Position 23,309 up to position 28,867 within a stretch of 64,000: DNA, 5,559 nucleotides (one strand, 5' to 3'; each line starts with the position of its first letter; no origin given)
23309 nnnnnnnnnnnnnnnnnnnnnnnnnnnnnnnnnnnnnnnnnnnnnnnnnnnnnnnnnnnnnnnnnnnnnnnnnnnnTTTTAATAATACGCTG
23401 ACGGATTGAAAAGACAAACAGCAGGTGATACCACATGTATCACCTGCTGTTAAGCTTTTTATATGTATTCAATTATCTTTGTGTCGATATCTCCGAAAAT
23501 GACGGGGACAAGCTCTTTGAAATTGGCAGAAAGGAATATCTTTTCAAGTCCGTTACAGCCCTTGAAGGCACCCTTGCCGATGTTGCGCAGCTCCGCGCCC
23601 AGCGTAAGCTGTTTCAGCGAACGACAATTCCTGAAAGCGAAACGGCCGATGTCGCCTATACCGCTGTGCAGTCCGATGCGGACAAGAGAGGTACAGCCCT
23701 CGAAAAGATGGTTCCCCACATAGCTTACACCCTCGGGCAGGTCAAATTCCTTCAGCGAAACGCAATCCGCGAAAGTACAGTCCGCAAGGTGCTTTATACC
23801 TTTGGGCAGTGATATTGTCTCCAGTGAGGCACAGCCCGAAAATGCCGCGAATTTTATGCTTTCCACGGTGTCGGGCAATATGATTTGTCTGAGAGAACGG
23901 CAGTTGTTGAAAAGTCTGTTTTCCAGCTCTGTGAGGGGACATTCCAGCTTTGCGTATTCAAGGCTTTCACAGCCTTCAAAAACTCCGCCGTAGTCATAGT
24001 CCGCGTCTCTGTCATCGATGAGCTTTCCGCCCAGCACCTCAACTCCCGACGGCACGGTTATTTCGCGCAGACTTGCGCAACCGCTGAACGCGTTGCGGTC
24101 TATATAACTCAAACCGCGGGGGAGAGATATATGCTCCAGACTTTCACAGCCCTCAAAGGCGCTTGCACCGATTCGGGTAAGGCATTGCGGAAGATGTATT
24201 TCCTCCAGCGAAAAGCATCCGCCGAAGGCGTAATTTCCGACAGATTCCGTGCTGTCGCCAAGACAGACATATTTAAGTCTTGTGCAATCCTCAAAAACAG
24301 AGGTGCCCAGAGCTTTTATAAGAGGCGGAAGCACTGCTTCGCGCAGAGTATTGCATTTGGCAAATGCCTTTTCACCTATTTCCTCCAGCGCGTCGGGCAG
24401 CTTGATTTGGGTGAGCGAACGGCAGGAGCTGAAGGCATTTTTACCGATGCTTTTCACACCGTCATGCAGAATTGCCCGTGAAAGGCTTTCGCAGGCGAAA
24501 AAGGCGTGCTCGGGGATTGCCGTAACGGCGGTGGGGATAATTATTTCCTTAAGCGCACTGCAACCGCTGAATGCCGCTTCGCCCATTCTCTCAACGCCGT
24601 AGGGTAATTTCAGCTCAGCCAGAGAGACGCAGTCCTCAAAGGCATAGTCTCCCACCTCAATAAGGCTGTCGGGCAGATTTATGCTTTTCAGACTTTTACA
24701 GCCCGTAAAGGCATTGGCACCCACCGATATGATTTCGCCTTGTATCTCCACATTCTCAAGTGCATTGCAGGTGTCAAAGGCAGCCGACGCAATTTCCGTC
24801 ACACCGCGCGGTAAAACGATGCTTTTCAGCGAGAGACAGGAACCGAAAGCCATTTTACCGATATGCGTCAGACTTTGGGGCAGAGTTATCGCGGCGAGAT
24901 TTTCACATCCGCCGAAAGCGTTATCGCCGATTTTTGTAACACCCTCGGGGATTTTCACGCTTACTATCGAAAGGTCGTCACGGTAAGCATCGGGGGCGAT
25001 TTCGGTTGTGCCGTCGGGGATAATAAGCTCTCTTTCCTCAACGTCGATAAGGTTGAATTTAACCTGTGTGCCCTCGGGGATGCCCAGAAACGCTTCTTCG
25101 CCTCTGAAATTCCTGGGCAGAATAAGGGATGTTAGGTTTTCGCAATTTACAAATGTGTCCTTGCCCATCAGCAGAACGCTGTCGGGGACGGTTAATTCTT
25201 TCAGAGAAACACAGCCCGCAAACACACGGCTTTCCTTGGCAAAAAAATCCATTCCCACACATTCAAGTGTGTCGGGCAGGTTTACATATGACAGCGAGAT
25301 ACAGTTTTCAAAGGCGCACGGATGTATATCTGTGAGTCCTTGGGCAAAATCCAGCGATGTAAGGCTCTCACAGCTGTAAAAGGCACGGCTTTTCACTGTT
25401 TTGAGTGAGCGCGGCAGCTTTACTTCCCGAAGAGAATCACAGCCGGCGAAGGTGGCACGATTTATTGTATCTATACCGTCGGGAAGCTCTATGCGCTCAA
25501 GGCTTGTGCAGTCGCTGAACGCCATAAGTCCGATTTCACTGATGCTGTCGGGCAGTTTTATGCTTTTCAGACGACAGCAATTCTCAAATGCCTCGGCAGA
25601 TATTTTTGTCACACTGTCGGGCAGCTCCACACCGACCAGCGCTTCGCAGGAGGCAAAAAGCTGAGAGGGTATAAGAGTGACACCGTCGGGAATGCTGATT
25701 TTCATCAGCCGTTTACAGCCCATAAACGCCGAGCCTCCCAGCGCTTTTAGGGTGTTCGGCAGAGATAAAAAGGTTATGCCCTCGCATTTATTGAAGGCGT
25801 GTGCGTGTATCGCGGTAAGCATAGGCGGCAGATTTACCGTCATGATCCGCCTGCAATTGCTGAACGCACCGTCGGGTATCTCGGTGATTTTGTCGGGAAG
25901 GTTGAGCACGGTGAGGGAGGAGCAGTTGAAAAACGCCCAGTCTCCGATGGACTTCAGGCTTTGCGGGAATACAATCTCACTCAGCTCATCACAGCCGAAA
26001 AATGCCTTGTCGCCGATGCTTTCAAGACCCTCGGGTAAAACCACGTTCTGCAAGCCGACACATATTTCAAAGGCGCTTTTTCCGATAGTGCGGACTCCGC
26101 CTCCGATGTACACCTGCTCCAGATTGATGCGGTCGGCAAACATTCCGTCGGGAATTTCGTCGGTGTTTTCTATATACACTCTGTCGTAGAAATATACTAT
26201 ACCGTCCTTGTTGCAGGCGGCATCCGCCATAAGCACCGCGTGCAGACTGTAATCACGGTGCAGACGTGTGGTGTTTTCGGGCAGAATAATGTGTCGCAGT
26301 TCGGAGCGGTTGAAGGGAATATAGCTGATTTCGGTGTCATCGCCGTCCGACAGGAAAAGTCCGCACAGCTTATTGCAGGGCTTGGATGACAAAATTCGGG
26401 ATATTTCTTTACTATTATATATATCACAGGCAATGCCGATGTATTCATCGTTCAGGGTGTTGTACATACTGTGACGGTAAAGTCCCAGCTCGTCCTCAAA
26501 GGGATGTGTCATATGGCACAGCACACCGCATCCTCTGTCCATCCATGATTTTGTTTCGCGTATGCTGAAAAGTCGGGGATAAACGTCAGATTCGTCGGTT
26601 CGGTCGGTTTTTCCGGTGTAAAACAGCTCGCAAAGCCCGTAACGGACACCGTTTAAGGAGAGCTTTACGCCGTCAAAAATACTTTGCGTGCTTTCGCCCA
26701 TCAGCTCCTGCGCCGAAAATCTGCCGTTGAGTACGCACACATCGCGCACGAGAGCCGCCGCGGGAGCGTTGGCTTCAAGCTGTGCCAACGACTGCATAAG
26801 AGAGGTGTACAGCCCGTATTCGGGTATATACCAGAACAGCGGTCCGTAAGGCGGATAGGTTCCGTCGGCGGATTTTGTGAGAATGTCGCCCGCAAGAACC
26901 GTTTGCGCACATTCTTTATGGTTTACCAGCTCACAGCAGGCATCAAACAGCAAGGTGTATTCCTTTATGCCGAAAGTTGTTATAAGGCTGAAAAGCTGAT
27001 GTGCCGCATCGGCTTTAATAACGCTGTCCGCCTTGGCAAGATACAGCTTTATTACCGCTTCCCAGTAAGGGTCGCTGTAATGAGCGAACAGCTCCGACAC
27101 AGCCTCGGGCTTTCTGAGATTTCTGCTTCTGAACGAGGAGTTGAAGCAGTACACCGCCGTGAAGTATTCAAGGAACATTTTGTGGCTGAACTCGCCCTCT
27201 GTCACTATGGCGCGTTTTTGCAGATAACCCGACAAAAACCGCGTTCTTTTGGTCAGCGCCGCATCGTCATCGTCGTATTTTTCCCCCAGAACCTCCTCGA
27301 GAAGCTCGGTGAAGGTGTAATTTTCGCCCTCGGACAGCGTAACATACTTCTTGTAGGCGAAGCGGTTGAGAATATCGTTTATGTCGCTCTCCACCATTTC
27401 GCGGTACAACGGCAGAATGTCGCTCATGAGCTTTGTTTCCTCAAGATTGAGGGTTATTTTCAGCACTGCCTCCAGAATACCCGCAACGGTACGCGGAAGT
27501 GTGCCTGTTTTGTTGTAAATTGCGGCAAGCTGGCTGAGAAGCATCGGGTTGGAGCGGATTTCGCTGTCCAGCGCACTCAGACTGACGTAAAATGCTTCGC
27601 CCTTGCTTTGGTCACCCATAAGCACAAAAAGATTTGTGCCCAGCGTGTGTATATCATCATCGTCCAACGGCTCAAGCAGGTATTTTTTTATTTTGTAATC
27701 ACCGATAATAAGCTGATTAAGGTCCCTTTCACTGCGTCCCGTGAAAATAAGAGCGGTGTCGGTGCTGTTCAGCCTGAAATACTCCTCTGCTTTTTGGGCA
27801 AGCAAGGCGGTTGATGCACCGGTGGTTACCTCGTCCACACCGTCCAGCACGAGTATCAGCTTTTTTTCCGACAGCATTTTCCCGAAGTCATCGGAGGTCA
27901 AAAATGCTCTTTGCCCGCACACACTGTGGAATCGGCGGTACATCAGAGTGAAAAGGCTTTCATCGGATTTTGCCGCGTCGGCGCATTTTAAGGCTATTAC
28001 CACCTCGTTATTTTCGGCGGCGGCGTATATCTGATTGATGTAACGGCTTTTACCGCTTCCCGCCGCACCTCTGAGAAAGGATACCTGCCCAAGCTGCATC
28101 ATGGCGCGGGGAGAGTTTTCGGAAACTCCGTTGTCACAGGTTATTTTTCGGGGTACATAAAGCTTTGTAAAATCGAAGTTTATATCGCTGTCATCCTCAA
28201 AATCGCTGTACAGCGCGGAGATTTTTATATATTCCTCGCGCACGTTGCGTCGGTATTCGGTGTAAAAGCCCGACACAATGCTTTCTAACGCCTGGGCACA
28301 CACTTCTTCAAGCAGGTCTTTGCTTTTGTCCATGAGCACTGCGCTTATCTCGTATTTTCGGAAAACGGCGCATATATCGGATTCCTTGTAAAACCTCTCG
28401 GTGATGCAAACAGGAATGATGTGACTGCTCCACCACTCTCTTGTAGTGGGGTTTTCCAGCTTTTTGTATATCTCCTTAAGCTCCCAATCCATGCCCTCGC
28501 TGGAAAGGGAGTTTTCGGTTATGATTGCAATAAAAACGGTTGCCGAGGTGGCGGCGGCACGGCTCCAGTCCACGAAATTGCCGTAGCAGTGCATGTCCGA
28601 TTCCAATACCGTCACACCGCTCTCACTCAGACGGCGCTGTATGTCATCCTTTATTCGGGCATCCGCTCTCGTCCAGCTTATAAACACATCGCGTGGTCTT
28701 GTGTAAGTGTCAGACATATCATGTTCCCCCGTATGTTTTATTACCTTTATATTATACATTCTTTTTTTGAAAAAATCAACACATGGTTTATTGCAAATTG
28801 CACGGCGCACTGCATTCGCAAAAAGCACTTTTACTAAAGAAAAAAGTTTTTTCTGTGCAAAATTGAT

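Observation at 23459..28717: Single-gene TIR-NACHT-LRR (NLR-like) protein: candidate undescribed STAND anti-phage system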

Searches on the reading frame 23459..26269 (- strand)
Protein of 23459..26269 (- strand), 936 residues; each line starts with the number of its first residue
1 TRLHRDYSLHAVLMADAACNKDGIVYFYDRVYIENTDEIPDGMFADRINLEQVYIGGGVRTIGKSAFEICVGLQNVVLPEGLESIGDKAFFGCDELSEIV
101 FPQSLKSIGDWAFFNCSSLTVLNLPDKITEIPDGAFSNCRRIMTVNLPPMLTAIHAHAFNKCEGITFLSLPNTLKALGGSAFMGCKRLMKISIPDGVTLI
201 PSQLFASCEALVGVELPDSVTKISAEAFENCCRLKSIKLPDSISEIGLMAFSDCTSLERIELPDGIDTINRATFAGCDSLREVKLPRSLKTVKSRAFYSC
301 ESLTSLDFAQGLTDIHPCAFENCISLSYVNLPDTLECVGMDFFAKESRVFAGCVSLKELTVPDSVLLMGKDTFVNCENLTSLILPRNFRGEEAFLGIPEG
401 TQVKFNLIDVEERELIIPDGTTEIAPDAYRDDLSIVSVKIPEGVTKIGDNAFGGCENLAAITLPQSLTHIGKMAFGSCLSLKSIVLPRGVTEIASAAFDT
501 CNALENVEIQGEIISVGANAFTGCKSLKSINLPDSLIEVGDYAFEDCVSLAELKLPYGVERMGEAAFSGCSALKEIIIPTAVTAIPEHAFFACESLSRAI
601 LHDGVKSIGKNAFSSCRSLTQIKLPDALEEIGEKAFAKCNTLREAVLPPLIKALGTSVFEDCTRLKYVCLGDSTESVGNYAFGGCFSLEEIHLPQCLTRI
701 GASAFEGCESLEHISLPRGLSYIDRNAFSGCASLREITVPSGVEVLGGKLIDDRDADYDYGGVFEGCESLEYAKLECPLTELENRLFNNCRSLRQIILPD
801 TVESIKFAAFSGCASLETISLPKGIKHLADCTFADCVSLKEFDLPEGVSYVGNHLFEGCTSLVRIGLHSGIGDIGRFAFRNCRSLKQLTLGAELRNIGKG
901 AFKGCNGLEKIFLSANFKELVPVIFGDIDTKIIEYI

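Call 88: predict_structure(alignment_id=A6)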
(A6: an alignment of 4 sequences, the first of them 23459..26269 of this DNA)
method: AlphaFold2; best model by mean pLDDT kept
length: 936 residues; sequences in the alignment: 4
mean_pLDDT: 87.1   pTM: 0.56
mean pLDDT of the five models: 87.1, 84.9, 83.7, 83.0, 74.2
residues with pLDDT >= 90: 573; 70-90: 284; 50-70: 38; < 50: 41
segments of 3 or more residues with pLDDT < 50: 1-27, 749-759
pLDDT, mean of each block of 10 residues (from residue 1): 33 35 43 72 63 75 80 77 90 81 92 87 91 93 88 95 88 92 94 92 95 93 97 93 96 96 93 96 93 95 91 93 94 89 67 93 86 90 80 80 70 84 92 88 92 89 92 91 91 92 89 91 90 93 94 90 94 93 95 94 94 95 92 95 93 94 95 94 95 95 95 92 93 95 78 41 92 93 91 94 92 92 90 93 86 90 82 85 88 77 88 84 82 86
secondary structure, 60 per line:
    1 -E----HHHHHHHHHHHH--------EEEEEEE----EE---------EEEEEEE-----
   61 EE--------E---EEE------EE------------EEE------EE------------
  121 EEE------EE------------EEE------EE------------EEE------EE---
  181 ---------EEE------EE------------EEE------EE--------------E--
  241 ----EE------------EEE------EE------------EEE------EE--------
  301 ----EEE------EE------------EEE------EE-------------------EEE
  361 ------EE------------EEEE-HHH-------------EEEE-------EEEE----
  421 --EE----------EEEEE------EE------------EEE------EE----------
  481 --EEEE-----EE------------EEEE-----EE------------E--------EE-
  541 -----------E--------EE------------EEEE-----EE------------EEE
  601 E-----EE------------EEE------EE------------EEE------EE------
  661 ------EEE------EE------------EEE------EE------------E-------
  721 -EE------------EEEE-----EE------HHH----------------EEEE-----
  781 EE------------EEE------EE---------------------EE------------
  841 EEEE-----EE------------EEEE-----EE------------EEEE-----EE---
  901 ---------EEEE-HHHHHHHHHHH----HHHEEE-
elements in order (helices of 4 or more, strands of 3 or more residues): H7-18 E27-33 E49-55 E75-77 E98-100 E121-123 E144-146 E167-169 E190-192 E213-215 E259-261 E282-284 E305-307 E328-330 E358-360 E381-384 E402-405 E413-416 E435-439 E460-462 E483-486 E506-509 E575-578 E598-601 E621-623 E644-646 E667-669 E690-692 E736-739 E772-775 E795-797 E841-844 E864-867 E887-890 E910-913 H915-925 E933-935

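Call 90: fold_search(model_id=the predicted structure, library=pdb)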
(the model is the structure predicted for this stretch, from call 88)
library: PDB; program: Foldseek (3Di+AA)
matches with E <= 10: 554; with E <= 0.001: 242
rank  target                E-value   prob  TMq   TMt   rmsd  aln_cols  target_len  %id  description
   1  4fs7                  1.3e-15  1.00  0.32  0.73   4.1       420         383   26  Crystal structure of a leucine-rich repeat protein (BACOVA_04585) from Bacteroides ovatus ATCC 8483 at 1.19 A resolution (released 2012-09-19)
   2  6nyr_B                5.1e-13  1.00  0.13  0.15  19.6       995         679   15  The crystal structure of CroV588 a novel circular LRR protein structure (released 2020-08-12)
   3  4gt6                  1.3e-12  1.00  0.24  0.52   6.2       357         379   28  Crystal structure of a leucine rich cell surface protein (FAEPRAA2165_01021) from Faecalibacterium prausnitzii A2-165 at (released 2012-09-26)
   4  4h09_C                3.6e-10  1.00  0.23  0.48   6.3       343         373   16  Crystal structure of a leucine-rich repeat protein (EUBVEN_01088) from Eubacterium ventriosum ATCC 27560 at 2.50 A res (released 2012-10-10)
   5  4h09_A                6.2e-10  1.00  0.23  0.49   6.4       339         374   17  Crystal structure of a leucine-rich repeat protein (EUBVEN_01088) from Eubacterium ventriosum ATCC 27560 at 2.50 A res (released 2012-10-10)
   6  4h09_E                6.2e-10  1.00  0.22  0.44   8.1       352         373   21  Crystal structure of a leucine-rich repeat protein (EUBVEN_01088) from Eubacterium ventriosum ATCC 27560 at 2.50 A res (released 2012-10-10)
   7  4h09_D                9.8e-10  1.00  0.14  0.31  15.1       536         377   16  Crystal structure of a leucine-rich repeat protein (EUBVEN_01088) from Eubacterium ventriosum ATCC 27560 at 2.50 A res (released 2012-10-10)
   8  6s6q_A                3.5e-09  1.00  0.13  0.14  26.8      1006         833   12  Crystal structure of the LRR ectodomain of the plant membrane receptor kinase GASSHO1/SCHENGEN3 from Arabidopsis thali (released 2020-01-29)
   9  4h09_B                3.6e-09  1.00  0.15  0.30  14.2       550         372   14  Crystal structure of a leucine-rich repeat protein (EUBVEN_01088) from Eubacterium ventriosum ATCC 27560 at 2.50 A res (released 2012-10-10)
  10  4fdw                  5.1e-09  1.00  0.22  0.49  13.1       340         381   20  Crystal structure of a putative cell surface protein (BACOVA_01565) from Bacteroides ovatus ATCC 8483 at 2.05 A resoluti (released 2012-07-25)
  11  4cp6                  5.3e-09  1.00  0.22  0.44  10.1       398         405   21  The Crystal structure of Pneumococcal vaccine antigen PcpA (released 2015-02-25)
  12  5hz0_B                6.8e-09  1.00  0.14  0.19  25.1       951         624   12  Plant peptide hormone receptor RGFR1 in complex with RGF2 (released 2017-04-05)
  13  6mlx_B                1.0e-08  1.00  0.16  0.62   5.5       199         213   31  Crystal structure of T. pallidum Leucine Rich Repeat protein (TpLRR) (released 2019-07-17)
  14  3wpc_A                1.4e-08  1.00  0.12  0.14  18.9       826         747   13  Crystal structure of horse TLR9 in complex with agonistic DNA1668_12mer (released 2015-02-11)
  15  4z0c_A                1.6e-08  1.00  0.14  0.18  20.6       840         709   14  Crystal structure of TLR13-ssRNA13 complex (released 2015-10-07)
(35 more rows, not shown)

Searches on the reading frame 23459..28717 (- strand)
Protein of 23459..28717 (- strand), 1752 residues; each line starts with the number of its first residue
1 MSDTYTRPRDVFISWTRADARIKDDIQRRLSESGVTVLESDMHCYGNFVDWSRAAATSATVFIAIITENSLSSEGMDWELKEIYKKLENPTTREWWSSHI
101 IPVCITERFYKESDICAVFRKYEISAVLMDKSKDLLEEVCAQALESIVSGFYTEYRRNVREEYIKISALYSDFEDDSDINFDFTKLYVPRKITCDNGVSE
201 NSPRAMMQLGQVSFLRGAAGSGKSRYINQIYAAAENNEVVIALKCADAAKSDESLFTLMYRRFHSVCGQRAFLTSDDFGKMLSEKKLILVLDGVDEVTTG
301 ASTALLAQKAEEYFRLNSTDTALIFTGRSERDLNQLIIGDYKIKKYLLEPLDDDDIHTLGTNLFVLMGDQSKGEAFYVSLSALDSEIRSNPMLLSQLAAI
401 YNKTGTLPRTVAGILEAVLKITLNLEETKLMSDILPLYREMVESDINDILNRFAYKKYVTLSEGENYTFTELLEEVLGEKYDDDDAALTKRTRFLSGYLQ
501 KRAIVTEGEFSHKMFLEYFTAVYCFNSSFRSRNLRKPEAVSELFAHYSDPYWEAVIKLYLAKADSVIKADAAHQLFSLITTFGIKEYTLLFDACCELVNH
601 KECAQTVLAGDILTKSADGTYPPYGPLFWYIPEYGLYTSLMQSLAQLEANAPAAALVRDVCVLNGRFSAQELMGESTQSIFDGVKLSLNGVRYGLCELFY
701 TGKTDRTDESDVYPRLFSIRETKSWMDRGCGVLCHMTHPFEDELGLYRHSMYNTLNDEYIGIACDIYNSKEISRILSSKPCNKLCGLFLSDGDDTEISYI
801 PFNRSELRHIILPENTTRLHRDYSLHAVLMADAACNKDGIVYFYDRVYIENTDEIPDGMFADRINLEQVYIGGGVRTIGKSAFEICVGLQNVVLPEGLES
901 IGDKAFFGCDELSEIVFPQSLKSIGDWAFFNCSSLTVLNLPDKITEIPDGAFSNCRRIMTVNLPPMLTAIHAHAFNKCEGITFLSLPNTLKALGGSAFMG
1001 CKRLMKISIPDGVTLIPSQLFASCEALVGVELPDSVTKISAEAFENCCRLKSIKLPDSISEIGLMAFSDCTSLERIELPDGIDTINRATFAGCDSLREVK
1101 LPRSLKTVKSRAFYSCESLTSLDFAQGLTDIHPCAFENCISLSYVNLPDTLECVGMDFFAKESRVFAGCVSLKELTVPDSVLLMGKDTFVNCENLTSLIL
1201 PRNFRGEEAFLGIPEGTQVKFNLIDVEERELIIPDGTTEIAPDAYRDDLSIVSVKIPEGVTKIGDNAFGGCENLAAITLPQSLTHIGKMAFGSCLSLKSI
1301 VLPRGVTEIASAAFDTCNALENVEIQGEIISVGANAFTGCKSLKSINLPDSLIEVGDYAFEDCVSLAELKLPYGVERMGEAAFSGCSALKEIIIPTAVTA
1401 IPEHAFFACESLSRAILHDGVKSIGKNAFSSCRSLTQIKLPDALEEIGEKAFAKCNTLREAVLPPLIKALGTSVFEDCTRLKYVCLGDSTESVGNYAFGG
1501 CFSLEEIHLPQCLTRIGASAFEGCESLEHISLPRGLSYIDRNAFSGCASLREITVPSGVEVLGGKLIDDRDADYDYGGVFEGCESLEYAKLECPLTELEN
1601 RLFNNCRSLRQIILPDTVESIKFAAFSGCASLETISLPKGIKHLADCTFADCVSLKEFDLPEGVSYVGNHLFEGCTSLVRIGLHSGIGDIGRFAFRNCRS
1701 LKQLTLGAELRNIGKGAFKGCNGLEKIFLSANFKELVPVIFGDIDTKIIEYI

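Call 3: search_protein_families(library=pfam, proteins=[window:23459-28717:-], max_evalue=1)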
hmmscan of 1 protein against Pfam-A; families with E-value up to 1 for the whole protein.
window:23459-28717:- (1752 aa): 17 families
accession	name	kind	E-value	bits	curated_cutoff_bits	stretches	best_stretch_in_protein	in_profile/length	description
PF13306.12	LRR_5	-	1.1e-231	756.2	27.7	9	1238-1366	1-126/127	BspA type Leucine rich repeat region (6 copies)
PF13855.12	LRR_8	-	1e-43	147.4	27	7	1685-1732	11-59/61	Leucine rich repeat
PF23952.1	LRR_EndoS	-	6.8e-11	42.8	27.9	1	1025-1096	36-108/116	Endo-beta-N-acetylglucosaminidase EndoS LRR domain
PF13676.11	TIR_2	-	6.1e-09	36.8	28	1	11-107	1-93/122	TIR domain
PF05729.18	NACHT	-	0.0013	19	26.7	1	212-303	2-99/167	NACHT domain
PF13401.12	AAA_22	-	0.0058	17.4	27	1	212-330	7-125/130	AAA domain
PF05725.18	FNIP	-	0.016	15.7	21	0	1608-1644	4-39/44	FNIP Repeat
PF13191.12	AAA_16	-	0.041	14.8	32.6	1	212-248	26-63/167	AAA ATPase domain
PF21711.3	DCTN5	-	0.075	13.1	40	0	1604-1644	124-164/182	Dynactin subunit 5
PF13173.12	AAA_14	-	0.094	13.2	27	1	212-299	4-76/129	AAA domain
PF24883.2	NPHP3_N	-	0.12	13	24.8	0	281-328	116-164/164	Nephrocystin 3, N-terminal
PF21756.2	DacZ_T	-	0.16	12.6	27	0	1173-1208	31-66/106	Probable sensor domain DacZ_T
PF01443.25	Viral_helicase1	-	0.16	12.2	21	1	216-280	4-70/228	Viral superfamily 1 RNA helicase core domain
PF00158.32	Sigma54_activat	-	0.17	12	20.2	0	213-307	25-115/168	Sigma-54 interaction domain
PF13245.12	AAA_19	-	0.18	12.4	25.1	1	211-307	12-112/134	AAA domain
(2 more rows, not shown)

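Call 4: search_protein_families(library=padloc, proteins=[window:23459-28717:-], max_evalue=1)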
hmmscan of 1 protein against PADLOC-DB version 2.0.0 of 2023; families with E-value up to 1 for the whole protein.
window:23459-28717:- (1752 aa): 1 family
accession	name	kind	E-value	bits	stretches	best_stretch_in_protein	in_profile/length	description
PDLC05035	PDC-S53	-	0.033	10.2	1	204-239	504-539/900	-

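Call 5: search_protein_families(library=ncbifam, proteins=[window:23459-28717:-], max_evalue=1)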
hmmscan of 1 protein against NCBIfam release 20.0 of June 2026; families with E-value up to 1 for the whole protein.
window:23459-28717:- (1752 aa): 4 families
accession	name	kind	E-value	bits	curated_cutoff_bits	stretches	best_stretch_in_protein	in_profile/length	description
NF047961.1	adhesin_HupY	equivalog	3.1e-86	290.4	1250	11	1320-1453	188-319/978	leucine-rich repeat adhesin HupY/LrrG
NF045861.1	glide_Gli349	exception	5.2e-51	172.7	1750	9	1388-1454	2678-2743/3169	gliding machinery surface structure protein Gli349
TIGR02167.2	Liste_lipo_26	repeat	1.7e-05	24.4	30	1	1113-1123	2-12/26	PARCEL repeat-containing surface protein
TIGR02673.1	FtsE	equivalog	0.089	12.4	264.85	1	207-263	25-81/214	cell division ATP-binding protein FtsE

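Call 57: find_encoding_contigs(protein=window:23459-28717:-, flank=10000, max_places=8)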
Protein window:23459-28717:- (1752 aa): 20 contigs read that carry it; 4 places shown.
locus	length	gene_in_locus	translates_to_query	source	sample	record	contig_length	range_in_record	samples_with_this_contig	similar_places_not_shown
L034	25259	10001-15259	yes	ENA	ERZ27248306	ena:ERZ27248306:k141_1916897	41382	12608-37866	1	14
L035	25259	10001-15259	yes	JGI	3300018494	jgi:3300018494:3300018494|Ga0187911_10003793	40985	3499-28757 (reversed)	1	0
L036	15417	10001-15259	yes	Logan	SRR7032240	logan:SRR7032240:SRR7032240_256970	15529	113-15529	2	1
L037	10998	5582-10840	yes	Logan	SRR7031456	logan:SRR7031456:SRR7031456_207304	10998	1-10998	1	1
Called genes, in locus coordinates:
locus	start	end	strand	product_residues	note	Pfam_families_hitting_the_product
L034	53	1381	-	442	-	-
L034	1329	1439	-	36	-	-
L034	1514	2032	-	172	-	-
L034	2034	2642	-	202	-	PF00226:DnaJ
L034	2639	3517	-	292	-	PF18937:DUF5685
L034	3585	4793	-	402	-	PF00534:Glycos_transf_1, PF13692:Glyco_trans_1_4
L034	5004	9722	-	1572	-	-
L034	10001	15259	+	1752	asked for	PF13676:TIR_2, PF13306:LRR_5, PF13855:LRR_8 (faint), PF23952:LRR_EndoS (faint), PF13306:LRR_5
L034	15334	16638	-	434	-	PF01964:ThiC_Rad_SAM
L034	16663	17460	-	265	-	PF08543:Phos_pyr_kin, PF00294:PfkB (weak)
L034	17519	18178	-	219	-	PF02581:TMP-TENI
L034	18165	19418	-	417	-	PF04055:Radical_SAM, PF06968:BATS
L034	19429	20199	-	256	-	PF05690:ThiG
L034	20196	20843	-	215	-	PF00899:ThiF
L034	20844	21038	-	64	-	PF02597:ThiS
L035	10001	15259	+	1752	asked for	PF13676:TIR_2, PF13306:LRR_5, PF13855:LRR_8 (faint), PF23952:LRR_EndoS (faint), PF13306:LRR_5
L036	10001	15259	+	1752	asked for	PF13676:TIR_2, PF13306:LRR_5, PF13855:LRR_8 (faint), PF23952:LRR_EndoS (faint), PF13306:LRR_5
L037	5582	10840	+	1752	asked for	PF13676:TIR_2, PF13306:LRR_5, PF13855:LRR_8 (faint), PF23952:LRR_EndoS (faint), PF13306:LRR_5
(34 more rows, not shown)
